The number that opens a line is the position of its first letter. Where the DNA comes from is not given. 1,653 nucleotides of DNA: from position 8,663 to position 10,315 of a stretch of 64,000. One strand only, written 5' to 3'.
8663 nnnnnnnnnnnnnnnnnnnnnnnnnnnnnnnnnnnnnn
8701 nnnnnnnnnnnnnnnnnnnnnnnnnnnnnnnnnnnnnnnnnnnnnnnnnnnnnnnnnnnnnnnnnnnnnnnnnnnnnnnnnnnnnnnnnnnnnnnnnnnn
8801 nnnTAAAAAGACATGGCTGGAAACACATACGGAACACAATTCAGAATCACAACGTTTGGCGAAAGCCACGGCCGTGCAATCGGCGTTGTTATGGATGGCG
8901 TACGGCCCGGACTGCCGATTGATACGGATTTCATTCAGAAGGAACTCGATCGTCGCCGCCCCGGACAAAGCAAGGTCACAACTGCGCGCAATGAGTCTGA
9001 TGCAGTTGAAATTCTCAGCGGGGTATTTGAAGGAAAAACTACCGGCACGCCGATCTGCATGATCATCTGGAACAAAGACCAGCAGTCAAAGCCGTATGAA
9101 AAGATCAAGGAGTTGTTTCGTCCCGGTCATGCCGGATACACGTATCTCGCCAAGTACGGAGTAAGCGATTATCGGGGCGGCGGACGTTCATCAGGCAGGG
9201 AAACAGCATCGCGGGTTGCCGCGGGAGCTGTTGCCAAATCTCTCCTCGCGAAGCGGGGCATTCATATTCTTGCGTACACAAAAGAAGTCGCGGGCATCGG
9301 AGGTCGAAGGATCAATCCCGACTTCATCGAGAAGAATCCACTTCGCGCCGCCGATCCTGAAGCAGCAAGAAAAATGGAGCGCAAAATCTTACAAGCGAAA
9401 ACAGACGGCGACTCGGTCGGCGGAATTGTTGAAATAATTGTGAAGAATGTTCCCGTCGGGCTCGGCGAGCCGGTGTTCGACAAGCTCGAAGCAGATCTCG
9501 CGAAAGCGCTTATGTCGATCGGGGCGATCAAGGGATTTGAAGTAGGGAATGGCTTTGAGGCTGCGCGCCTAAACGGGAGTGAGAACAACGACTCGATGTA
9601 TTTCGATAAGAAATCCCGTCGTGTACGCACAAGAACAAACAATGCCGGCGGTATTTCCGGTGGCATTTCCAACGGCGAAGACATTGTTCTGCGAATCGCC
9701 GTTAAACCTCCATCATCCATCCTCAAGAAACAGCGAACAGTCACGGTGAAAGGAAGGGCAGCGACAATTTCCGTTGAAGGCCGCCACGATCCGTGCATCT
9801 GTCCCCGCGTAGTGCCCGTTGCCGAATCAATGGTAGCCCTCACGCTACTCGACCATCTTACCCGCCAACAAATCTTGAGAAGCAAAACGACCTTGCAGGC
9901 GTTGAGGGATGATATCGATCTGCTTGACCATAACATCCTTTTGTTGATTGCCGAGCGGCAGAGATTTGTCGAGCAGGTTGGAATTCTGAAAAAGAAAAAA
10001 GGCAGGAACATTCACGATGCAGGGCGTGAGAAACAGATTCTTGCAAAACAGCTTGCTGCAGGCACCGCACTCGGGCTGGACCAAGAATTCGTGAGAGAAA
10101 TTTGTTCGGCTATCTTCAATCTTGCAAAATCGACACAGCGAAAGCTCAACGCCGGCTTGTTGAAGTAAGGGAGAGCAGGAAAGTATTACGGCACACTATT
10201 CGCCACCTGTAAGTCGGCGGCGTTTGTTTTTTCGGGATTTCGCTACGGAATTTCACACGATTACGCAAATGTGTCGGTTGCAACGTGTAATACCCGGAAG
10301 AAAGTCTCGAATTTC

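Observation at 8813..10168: Chorismate synthase carries a C-terminal AroQ chorismate mutase domain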

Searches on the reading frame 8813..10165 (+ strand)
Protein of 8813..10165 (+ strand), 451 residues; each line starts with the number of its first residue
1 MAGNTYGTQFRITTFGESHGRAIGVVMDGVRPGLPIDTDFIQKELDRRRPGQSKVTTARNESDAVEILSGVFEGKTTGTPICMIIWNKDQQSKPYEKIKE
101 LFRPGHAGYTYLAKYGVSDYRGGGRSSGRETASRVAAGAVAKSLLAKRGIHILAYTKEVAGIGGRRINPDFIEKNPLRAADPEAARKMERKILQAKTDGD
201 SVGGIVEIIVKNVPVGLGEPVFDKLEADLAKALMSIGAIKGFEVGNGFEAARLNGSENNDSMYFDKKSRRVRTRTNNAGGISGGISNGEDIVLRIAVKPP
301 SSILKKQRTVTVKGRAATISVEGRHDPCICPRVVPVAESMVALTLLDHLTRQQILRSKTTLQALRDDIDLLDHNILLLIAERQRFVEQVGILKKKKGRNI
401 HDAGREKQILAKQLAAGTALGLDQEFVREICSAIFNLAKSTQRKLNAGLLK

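Call 3: search_protein_families(library=pfam, proteins=[window:8813-10165:+], max_evalue=0.01)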
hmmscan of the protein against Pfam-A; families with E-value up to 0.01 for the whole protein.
window:8813-10165:+ (451 aa): 2 families
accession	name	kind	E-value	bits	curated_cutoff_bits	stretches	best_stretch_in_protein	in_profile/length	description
PF01264.26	Chorismate_synt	-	3.4e-144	480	27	1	10-349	1-326/327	Chorismate synthase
PF01817.26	CM_2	-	1.4e-17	64.1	27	1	364-442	1-79/80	Chorismate mutase type II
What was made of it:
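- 8840..9859 (+): Chorismate synthase domain (residues 10-349). PF01264 E 3.4e-144 (call 3).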

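Call 4: search_protein_families(library=ncbifam, proteins=[window:8813-10165:+], max_evalue=0.01)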
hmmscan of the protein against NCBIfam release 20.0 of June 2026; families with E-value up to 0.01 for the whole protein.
window:8813-10165:+ (451 aa): 23 families
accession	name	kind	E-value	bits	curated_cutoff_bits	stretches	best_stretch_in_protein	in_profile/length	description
NF003793.1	PRK05382.1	equivalog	3.4e-145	483.2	321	1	11-350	1-343/344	chorismate synthase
TIGR00033.1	aroC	equivalog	9.2e-140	465.5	212.2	1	10-353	1-348/351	chorismate synthase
NF009113.0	PRK12463.1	equivalog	1.3e-65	221.8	799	1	11-352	2-367/390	chorismate synthase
NF004925.0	PRK06285.1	equivalog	1.8e-13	50.4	77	1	357-445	5-93/99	chorismate mutase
TIGR01791.2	CM_archaeal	equivalog_domain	2.6e-13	49.8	66.95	1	361-443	1-83/83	chorismate mutase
NF008400.0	PRK11199.1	equivalog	8.7e-13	47.9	273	1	359-436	3-80/374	bifunctional chorismate mutase/prephenate dehydrogenase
TIGR01805.1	CM_mono_grmpos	equivalog_domain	6.9e-10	39.1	71.2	1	361-415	1-55/81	chorismate mutase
TIGR01801.1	CM_A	equivalog_domain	7.8e-10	38.9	106.35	1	357-440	2-84/102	chorismate mutase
TIGR01797.1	CM_P_1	equivalog_domain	1.2e-09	38.2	73.7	1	361-442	1-82/83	chorismate mutase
NF009239.0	PRK12595.1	equivalog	1.8e-09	37.1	279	1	358-442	3-86/360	bifunctional 3-deoxy-7-phosphoheptulonate synthase/chorismate mutase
NF007910.0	PRK10622.1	equivalog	5.3e-09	35.5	577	1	357-444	3-90/386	bifunctional chorismate mutase/prephenate dehydratase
TIGR01795.1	CM_mono_cladeE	equivalog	5.7e-09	36.5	107.55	1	360-432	4-76/94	chorismate mutase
TIGR01799.1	CM_T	equivalog_domain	5.8e-09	36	95.9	1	361-430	1-70/83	chorismate mutase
NF006691.0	PRK09239.1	equivalog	8.5e-09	35.5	120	1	357-438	8-89/108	chorismate mutase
TIGR01807.1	CM_P2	equivalog_domain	1.1e-08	35.2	69.55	1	361-430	1-71/76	chorismate mutase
NF005475.0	PRK07075.1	equivalog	0.00025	21.2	126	1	358-436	10-87/105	isochorismate lyase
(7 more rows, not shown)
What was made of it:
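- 8840..9859 (+): NF003793 scores 483 bits against a cut-off of 321, and TIGR00033 scores 465 bits against 212 (call 4).
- On Chorismate synthase (AroC; PF01264 / TIGR00033 / NF003793): NF003793 scores 483 against 321 and TIGR00033 scores 465 against 212 (call 4).
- On Isochorismate-pyruvate lyase (PchB-like AroQ): 21-23 bits against a cut-off of 126 (call 4).
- Both domains match at full length, well above the curated Pfam cut-offs (call 3), and AroC passes the NCBIfam equivalog cut-offs (call 4).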

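Call 8: find_homologous_proteins(query=window:8813-10165:+, max_evalue=1e-10)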
Query window:8813-10165:+ (451 aa): 8000 proteins with E <= 1e-10 among 8000 candidates; the best 120 are listed.
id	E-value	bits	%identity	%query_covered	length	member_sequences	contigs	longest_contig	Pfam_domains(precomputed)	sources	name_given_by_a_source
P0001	1.5e-293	991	100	100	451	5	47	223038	PF01264.27,PF01817.27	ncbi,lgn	-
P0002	7.3e-240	814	81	100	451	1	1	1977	PF01264.27,PF01817.27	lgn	-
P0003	1.5e-238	810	80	100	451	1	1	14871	PF01264.27,PF01817.27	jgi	jgi:chorismate synthase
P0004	4.5e-238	808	80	100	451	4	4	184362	PF01264.27,PF01817.27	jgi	jgi:chorismate synthase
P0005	5.0e-238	808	80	100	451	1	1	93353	PF01264.27,PF01817.27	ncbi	-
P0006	1.5e-237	806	80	99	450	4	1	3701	PF01264.27,PF01817.27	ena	-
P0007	1.7e-237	806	80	99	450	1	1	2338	PF01264.27,PF01817.27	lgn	-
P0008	8.4e-237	804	80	100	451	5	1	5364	PF01264.27,PF01817.27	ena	-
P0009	1.7e-236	803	79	99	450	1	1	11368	PF01264.27,PF01817.27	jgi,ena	-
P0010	3.7e-235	799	79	100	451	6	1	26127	PF01264.27,PF01817.27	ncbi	-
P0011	4.0e-235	799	80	99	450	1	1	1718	PF01264.27,PF01817.27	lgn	-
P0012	1.2e-234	797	78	100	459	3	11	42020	PF01264.27,PF01817.27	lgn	-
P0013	1.3e-233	794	78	100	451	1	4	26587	PF01264.27,PF01817.27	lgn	-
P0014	2.2e-233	793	78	100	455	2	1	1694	PF01264.27,PF01817.27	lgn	-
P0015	4.0e-233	792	78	100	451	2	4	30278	PF01264.27,PF01817.27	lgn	-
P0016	1.4e-232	790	78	100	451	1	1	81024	PF01264.27,PF01817.27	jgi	jgi:chorismate synthase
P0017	2.7e-232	789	78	100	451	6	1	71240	PF01264.27,PF01817.27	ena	-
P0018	3.2e-232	789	78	100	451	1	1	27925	PF01264.27,PF01817.27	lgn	-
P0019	3.0e-230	782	78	100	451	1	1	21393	PF01264.27,PF01817.27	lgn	-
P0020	5.4e-230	782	80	99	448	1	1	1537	PF01264.27,PF01817.27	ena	-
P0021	2.0e-229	780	78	100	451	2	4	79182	PF01264.27,PF01817.27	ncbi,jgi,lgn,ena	ncbi:MAG: chorismate synthase [Ignavibacteria bacterium]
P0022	1.8e-228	777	79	98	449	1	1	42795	PF01264.27,PF01817.27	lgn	-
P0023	3.0e-228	776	77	99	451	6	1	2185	PF01264.27,PF01817.27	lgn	-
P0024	7.3e-228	775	77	100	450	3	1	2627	PF01264.27,PF01817.27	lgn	-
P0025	5.6e-225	765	77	99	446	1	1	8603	PF01264.27,PF01817.27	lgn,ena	-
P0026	1.4e-222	757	75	100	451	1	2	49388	PF01264.27,PF01817.27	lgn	-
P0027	2.2e-222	757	76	98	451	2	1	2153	PF01264.27,PF01817.27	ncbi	-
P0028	4.1e-220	749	75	99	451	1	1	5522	PF01264.27,PF01817.27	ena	-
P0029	3.0e-219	746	75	99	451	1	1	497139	PF01264.27,PF01817.27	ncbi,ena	-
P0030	7.1e-219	745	75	99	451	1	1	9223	PF01264.27,PF01817.27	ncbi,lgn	-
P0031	2.6e-218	743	76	98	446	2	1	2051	PF01264.27,PF01817.27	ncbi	-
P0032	4.0e-218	742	75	99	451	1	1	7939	PF01264.27,PF01817.27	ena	-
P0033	6.3e-218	742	74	99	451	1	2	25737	PF01264.27,PF01817.27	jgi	jgi:chorismate synthase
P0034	7.2e-218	742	74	99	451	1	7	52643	PF01264.27,PF01817.27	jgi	jgi:chorismate synthase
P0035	1.2e-217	741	75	98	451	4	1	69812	PF01264.27,PF01817.27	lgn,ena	-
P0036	2.3e-217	740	75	99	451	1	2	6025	PF01264.27,PF01817.27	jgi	jgi:chorismate synthase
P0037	3.6e-217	739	74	99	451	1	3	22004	PF01264.27,PF01817.27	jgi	jgi:chorismate synthase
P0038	7.1e-217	738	74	99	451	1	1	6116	PF01264.27,PF01817.27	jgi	jgi:chorismate synthase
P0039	8.0e-217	738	74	98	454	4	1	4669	PF01264.27,PF01817.27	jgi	jgi:chorismate synthase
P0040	1.2e-216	738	74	98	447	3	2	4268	PF01264.27,PF01817.27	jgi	jgi:chorismate synthase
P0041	1.3e-216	738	74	98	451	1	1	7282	PF01264.27,PF01817.27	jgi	jgi:chorismate synthase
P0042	1.4e-216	737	72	98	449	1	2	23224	PF01264.27,PF01817.27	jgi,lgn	jgi:chorismate synthase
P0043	2.7e-216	736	74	98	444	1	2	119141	PF01264.27,PF01817.27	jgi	jgi:chorismate synthase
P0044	3.0e-216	736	75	99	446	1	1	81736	PF01264.27,PF01817.27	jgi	jgi:chorismate synthase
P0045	5.4e-216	735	73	98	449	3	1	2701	PF01264.27,PF01817.27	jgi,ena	-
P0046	6.0e-216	735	73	99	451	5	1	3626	PF01264.27,PF01817.27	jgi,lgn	-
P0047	6.4e-216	735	75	98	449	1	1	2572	PF01264.27,PF01817.27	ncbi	-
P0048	6.4e-216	735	74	98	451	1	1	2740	PF01264.27,PF01817.27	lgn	-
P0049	1.1e-214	731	72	99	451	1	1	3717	PF01264.27,PF01817.27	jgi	jgi:chorismate synthase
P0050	2.0e-214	730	73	99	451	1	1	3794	PF01264.27,PF01817.27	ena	-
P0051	3.7e-214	729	74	98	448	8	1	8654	PF01264.27,PF01817.27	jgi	jgi:chorismate synthase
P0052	9.7e-214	728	76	96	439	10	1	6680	PF01264.27,PF01817.27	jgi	-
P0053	6.0e-213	725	73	99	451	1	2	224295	PF01264.27,PF01817.27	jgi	jgi:chorismate synthase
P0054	9.5e-213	725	73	98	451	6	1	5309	PF01264.27,PF01817.27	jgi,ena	-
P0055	9.6e-213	725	73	99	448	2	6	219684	PF01264.27,PF01817.27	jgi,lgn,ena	-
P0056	4.8e-212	722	74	98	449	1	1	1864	PF01264.27,PF01817.27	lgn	-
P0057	1.2e-211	721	74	98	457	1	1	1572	PF01264.27,PF01817.27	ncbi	-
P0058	1.4e-211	721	72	99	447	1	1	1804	PF01264.27,PF01817.27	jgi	-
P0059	3.7e-211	720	71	98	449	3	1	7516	PF01264.27,PF01817.27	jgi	jgi:chorismate synthase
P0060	4.2e-211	719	74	98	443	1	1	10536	PF01264.27,PF01817.27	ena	-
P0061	5.3e-211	719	73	99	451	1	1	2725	PF01264.27,PF01817.27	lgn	-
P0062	7.0e-211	719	72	98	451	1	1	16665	PF01264.27,PF01817.27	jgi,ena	-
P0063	9.1e-211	718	73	98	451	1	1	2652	PF01264.27,PF01817.27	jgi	jgi:chorismate synthase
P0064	1.4e-210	718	72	99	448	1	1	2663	PF01264.27,PF01817.27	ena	-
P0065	2.1e-210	717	72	100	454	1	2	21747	PF01264.27,PF01817.27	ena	-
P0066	2.6e-210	717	73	98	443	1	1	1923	PF01264.27,PF01817.27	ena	-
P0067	3.2e-210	716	72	99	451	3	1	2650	PF01264.27,PF01817.27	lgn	-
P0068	5.6e-210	716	72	99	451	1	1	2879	PF01264.27,PF01817.27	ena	-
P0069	7.0e-210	715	72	99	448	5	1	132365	PF01264.27,PF01817.27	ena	-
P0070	1.8e-209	714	71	99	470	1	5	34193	PF01264.27,PF01817.27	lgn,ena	-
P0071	4.2e-209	713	73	98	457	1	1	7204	PF01264.27,PF01817.27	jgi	jgi:chorismate synthase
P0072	4.4e-209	713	72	98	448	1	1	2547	PF01264.27,PF01817.27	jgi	jgi:chorismate synthase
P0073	1.2e-208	711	72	96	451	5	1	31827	PF01264.27,PF01817.27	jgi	jgi:chorismate synthase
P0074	1.2e-208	711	72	98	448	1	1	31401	PF01264.27,PF01817.27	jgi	jgi:chorismate synthase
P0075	2.0e-208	711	71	99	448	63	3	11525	PF01264.27,PF01817.27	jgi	jgi:chorismate synthase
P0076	2.1e-208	710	72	99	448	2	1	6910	PF01264.27,PF01817.27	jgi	jgi:chorismate synthase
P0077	3.7e-208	710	71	99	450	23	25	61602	PF01264.27,PF01817.27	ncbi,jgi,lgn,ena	jgi:chorismate synthase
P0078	6.0e-208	709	72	98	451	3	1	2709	PF01264.27,PF01817.27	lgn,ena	-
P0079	7.0e-208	709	72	99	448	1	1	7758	PF01264.27,PF01817.27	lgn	-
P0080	7.3e-208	709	71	99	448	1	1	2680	PF01264.27,PF01817.27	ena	-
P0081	8.2e-208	709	73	99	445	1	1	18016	PF01264.27,PF01817.27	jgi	-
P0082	9.1e-208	708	73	99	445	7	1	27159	PF01264.27,PF01817.27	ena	-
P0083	1.0e-207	708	73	98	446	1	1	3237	PF01264.27,PF01817.27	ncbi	-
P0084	1.5e-207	708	71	99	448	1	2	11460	PF01264.27,PF01817.27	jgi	jgi:chorismate synthase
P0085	1.8e-207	707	71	98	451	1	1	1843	PF01264.27,PF01817.27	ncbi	-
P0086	1.8e-207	707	71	99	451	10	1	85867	PF01264.27,PF01817.27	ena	-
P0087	1.9e-207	707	70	98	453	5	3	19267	PF01264.27,PF01817.27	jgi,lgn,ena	jgi:chorismate synthase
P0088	2.6e-207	707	72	98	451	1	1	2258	PF01264.27,PF01817.27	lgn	-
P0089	3.4e-207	707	72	99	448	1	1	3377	PF01264.27,PF01817.27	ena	-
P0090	8.4e-207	705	70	99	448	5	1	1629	PF01264.27,PF01817.27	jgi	jgi:chorismate synthase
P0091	1.1e-206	705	70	99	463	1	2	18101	PF01264.27,PF01817.27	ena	-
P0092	1.5e-206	704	70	98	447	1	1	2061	PF01264.27,PF01817.27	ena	-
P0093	1.8e-206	704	71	96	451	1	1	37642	PF01264.27,PF01817.27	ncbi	-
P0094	2.7e-206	704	71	99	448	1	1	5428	PF01264.27,PF01817.27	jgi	jgi:chorismate synthase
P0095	2.8e-206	703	72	98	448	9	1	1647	PF01264.27,PF01817.27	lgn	-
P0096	3.2e-206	703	74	96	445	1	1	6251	PF01264.27,PF01817.27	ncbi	-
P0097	4.3e-206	703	71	98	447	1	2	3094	PF01264.27,PF01817.27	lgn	-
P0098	4.5e-206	703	70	99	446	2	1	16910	PF01264.27,PF01817.27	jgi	jgi:chorismate synthase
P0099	7.6e-206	702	79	88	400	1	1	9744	PF01264.27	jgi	jgi:chorismate synthase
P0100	1.1e-205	702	70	98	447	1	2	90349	PF01264.27,PF01817.27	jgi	jgi:chorismate synthase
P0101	1.8e-205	701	72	99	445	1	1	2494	PF01264.27,PF01817.27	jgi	jgi:chorismate synthase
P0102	2.5e-205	700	70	98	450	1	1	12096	PF01264.27,PF01817.27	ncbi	-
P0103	2.8e-205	700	69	99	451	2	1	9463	PF01264.27,PF01817.27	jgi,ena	-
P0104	3.4e-205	700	71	99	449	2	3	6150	PF01264.27,PF01817.27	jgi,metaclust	jgi:chorismate synthase|metaclust:\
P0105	3.7e-205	700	70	99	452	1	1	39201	PF01264.27,PF01817.27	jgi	jgi:chorismate synthase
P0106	3.7e-205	700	71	98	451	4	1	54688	PF01264.27,PF01817.27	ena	-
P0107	4.5e-205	700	71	98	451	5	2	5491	PF01264.27,PF01817.27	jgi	jgi:chorismate synthase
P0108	4.8e-205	699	71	98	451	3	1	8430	PF01264.27,PF01817.27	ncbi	-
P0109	5.3e-205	699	70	98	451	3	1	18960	PF01264.27,PF01817.27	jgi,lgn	jgi:chorismate synthase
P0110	5.9e-205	699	70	99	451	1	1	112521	PF01264.27,PF01817.27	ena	-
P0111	6.4e-205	699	70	99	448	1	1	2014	PF01264.27,PF01817.27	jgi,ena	-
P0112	1.6e-204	698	70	98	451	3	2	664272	PF01264.27,PF01817.27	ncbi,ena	-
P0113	2.2e-204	697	71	98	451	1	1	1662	PF01264.27,PF01817.27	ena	-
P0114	2.7e-204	697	71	98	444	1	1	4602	PF01264.27,PF01817.27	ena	-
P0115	7.7e-204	695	71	99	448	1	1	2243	PF01264.27,PF01817.27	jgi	jgi:chorismate synthase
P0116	2.4e-203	694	77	89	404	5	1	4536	PF01264.27,PF01817.27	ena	-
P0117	4.9e-203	693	70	99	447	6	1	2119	PF01264.27,PF01817.27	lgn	-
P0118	6.8e-203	692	70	98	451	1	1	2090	PF01264.27,PF01817.27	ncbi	-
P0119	8.8e-203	692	71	98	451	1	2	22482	PF01264.27,PF01817.27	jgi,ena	jgi:chorismate synthase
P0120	1.5e-202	691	70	98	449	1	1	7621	PF01264.27,PF01817.27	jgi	jgi:chorismate synthase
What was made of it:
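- Checked: In addition, 119 of the 120 best 90%-identity clusters, down to 69% identity, carry both Pfam domains in one protein of about 450 aa (call 8).
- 119 of the 120 best clusters, at 69-100% identity, are fused (call 8).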

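Call 11: find_encoding_contigs(protein=P0001, flank=10000, max_places=4)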
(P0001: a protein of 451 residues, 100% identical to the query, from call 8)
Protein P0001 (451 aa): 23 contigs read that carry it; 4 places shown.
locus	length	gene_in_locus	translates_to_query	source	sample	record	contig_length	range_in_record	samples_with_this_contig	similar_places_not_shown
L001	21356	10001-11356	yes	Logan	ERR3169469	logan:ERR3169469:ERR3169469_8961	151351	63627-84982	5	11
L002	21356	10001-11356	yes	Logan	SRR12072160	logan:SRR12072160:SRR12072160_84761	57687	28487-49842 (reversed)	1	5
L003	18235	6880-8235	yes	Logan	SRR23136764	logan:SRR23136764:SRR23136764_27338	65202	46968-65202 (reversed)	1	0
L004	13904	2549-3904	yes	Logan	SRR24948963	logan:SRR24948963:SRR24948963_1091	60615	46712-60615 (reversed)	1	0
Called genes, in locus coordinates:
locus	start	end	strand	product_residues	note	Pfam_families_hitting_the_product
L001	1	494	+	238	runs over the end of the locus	PF00072:Response_reg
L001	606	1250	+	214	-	PF04055:Radical_SAM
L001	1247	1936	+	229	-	PF06508:QueC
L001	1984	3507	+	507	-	PF05681:Fumerase, PF05683:Fumerase_C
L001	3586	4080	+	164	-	PF00210:Ferritin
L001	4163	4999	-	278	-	PF02621:VitK2_biosynth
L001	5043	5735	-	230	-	PF01209:Ubie_methyltran, PF13489:Methyltransf_23, PF08241:Methyltransf_11, PF08242:Methyltransf_12, PF13649:Methyltransf_25, PF13847:Methyltransf_31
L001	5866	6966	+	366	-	PF00465:Fe-ADH (weak), PF13685:Fe-ADH_2, PF01761:DHQ_synthase, PF24621:DHQS_C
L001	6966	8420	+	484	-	PF01487:DHquinase_I, PF08501:Shikimate_dh_N, PF01488:Shikimate_DH (weak)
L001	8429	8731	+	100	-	PF07876:Dabb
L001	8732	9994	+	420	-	PF00275:EPSP_synthase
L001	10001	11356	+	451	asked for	PF01264:Chorismate_synt, PF01817:CM_2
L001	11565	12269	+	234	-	PF00005:ABC_tran, PF13304:AAA_21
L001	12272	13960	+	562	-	PF09847:12TM_1 (weak), PF16949:ABC_tran_2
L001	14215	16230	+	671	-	PF09976:TPR_21 (faint), PF07719:TPR_2 (faint), PF13525:YfiO (faint), PF13432:TPR_16 (faint), PF04348:LppC (weak), PF13458:Peripla_BP_6, PF01094:ANF_receptor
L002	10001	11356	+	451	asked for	PF01264:Chorismate_synt, PF01817:CM_2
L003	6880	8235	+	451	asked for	PF01264:Chorismate_synt, PF01817:CM_2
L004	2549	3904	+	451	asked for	PF01264:Chorismate_synt, PF01817:CM_2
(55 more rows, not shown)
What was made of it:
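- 8813..10168 (+): Complete aroC.aroQ fusion ORF, 451 aa plus stop. The identical protein was assembled independently in many samples (call 11).
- The identical fused protein is indexed in 59 assembly blocks from many samples (call 11).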
